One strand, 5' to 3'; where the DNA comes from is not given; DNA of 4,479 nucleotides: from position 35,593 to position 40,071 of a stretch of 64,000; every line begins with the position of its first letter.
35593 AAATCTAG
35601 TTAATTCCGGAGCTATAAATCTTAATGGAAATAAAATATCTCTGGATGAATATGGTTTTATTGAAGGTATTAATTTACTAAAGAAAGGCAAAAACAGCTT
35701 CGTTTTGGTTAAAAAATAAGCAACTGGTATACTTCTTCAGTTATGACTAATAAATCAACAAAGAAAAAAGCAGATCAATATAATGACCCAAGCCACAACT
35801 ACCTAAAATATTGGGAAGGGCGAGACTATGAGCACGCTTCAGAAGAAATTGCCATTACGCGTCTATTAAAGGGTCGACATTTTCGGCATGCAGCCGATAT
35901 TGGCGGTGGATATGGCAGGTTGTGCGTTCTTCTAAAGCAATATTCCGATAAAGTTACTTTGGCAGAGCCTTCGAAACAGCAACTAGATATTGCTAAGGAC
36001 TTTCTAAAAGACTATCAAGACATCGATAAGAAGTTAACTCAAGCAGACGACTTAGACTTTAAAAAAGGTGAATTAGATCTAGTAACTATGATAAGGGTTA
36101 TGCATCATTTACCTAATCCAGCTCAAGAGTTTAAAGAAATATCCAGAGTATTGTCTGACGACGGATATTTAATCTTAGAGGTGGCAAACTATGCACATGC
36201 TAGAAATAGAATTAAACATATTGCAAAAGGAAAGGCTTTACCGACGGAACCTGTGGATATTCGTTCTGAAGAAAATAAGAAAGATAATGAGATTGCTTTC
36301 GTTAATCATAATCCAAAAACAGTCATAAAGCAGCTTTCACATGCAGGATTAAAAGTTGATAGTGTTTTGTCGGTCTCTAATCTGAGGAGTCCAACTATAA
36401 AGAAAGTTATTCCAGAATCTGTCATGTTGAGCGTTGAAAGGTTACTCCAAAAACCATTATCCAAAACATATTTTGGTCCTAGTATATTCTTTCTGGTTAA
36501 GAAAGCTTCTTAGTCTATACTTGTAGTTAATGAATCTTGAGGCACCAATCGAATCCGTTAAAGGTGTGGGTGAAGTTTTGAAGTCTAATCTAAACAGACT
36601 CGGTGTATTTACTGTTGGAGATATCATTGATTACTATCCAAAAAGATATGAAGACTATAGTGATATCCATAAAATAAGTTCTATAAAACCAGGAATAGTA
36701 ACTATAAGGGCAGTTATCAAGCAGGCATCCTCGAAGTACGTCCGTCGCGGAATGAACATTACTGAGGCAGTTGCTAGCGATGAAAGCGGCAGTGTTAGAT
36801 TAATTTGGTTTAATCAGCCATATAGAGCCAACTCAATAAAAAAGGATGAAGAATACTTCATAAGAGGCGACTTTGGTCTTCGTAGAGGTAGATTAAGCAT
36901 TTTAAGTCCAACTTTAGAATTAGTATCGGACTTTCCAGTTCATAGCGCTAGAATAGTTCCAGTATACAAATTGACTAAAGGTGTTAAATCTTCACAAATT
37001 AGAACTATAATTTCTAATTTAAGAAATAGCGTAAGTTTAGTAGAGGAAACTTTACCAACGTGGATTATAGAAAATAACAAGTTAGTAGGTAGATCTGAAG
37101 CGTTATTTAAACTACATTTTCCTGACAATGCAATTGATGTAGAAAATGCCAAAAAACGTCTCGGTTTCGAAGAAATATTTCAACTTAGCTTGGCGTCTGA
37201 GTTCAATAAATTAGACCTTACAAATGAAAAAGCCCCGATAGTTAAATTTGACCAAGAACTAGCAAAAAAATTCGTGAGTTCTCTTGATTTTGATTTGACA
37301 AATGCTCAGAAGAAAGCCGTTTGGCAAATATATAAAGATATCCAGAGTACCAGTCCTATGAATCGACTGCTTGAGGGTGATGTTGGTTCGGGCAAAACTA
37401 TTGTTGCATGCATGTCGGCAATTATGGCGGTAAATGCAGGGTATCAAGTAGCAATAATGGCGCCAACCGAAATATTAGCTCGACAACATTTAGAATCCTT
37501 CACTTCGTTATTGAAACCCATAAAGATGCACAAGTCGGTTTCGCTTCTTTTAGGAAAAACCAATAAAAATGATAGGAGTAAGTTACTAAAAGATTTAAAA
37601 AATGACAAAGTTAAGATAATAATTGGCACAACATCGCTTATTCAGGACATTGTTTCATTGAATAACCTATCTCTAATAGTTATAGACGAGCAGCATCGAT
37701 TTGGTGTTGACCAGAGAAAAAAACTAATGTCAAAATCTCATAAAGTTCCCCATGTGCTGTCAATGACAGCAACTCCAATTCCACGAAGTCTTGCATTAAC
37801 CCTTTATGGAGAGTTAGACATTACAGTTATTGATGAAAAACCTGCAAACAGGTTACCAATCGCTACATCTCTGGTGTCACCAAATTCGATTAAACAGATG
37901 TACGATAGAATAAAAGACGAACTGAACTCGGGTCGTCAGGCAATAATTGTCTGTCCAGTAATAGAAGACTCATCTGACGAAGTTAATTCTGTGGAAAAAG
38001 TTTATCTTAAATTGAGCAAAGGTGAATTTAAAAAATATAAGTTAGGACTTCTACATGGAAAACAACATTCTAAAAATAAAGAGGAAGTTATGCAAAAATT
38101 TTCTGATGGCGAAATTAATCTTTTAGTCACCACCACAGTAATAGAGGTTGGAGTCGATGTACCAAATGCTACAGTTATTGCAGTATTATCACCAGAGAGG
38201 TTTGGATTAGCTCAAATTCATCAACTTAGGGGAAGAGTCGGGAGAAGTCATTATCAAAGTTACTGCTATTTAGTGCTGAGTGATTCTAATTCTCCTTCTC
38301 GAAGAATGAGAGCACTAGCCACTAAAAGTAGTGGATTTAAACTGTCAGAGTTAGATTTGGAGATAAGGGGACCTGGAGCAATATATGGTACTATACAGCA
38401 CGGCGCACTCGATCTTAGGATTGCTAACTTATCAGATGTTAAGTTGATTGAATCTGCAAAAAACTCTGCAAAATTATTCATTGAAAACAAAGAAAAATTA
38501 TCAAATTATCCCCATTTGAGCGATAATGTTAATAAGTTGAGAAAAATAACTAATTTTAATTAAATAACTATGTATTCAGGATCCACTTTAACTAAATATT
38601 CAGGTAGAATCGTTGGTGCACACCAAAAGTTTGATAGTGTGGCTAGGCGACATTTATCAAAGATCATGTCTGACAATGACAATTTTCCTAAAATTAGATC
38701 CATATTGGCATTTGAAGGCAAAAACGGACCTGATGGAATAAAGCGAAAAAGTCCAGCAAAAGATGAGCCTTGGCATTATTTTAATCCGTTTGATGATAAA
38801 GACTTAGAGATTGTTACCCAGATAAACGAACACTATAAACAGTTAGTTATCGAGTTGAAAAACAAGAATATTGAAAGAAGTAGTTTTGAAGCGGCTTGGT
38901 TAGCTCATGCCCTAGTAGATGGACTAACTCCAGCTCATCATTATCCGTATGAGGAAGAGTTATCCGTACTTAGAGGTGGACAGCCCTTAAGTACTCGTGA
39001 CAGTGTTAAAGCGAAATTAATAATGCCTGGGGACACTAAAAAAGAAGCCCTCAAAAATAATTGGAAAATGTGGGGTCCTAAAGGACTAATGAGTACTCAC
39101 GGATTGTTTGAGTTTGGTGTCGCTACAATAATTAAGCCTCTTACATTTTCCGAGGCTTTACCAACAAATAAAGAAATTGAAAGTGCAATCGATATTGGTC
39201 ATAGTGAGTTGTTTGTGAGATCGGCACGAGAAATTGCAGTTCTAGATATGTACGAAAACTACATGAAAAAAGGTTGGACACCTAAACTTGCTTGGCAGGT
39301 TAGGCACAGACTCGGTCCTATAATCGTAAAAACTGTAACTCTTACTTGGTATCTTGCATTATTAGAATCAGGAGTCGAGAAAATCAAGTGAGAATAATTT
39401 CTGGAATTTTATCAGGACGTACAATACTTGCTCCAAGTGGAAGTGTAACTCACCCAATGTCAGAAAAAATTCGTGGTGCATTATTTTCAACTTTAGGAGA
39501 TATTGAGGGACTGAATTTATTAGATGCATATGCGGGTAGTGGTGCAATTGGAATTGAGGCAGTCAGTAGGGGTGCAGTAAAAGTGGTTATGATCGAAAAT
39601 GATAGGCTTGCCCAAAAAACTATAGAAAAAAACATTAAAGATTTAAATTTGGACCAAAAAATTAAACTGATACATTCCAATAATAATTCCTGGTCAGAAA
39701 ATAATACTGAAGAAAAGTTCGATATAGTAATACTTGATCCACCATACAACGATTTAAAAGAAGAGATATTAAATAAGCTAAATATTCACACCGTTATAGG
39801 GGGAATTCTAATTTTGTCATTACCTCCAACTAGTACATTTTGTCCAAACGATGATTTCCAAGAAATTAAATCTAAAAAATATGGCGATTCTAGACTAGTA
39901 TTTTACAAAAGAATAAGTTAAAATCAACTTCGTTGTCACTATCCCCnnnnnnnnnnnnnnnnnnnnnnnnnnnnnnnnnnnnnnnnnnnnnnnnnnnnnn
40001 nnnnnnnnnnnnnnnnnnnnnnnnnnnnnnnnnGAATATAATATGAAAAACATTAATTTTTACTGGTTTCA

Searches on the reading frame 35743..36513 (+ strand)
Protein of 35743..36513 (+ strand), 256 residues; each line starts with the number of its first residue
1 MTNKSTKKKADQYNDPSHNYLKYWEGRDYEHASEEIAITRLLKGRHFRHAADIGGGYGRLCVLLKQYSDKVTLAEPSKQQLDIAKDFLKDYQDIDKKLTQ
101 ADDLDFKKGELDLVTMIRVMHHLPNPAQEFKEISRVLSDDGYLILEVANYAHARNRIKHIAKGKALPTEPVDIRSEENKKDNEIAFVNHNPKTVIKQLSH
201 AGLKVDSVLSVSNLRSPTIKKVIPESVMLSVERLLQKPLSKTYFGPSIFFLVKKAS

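Call 20: search_protein_families(library=pfam, proteins=[window:35743-36513:+], max_evalue=0.00001)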
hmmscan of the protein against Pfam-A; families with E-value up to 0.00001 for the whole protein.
window:35743-36513:+ (256 aa): 5 families
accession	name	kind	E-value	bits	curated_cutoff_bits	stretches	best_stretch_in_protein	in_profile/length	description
PF08241.18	Methyltransf_11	-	1.4e-16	61.4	21.2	1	52-145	2-95/95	Methyltransferase domain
PF13489.12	Methyltransf_23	-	3.3e-15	56.6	27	1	52-160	28-132/164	Methyltransferase domain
PF08242.18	Methyltransf_12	-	3.4e-13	50.6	30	1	52-143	2-98/98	Methyltransferase domain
PF13649.12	Methyltransf_25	-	4.9e-13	50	27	1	51-141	2-97/97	Methyltransferase domain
PF13847.12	Methyltransf_31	-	5.2e-08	33.1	27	1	51-163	8-125/145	Methyltransferase domain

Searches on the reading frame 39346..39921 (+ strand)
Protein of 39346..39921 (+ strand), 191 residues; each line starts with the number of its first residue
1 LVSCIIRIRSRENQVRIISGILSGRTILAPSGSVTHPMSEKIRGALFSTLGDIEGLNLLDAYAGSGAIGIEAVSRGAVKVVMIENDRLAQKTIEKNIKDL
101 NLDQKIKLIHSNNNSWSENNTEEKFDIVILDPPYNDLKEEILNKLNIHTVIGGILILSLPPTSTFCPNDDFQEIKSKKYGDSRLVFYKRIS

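Call 20: search_protein_families(library=pfam, proteins=[window:39346-39921:+], max_evalue=0.00001)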
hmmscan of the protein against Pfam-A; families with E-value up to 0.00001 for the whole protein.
window:39346-39921:+ (191 aa): 2 families
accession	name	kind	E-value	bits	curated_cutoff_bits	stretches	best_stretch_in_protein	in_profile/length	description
PF03602.21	Cons_hypoth95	-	8e-41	140.1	24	1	15-188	1-182/182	Conserved hypothetical protein 95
PF05175.20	MTS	-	1.4e-08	35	23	1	46-139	23-113/170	Methyltransferase small domain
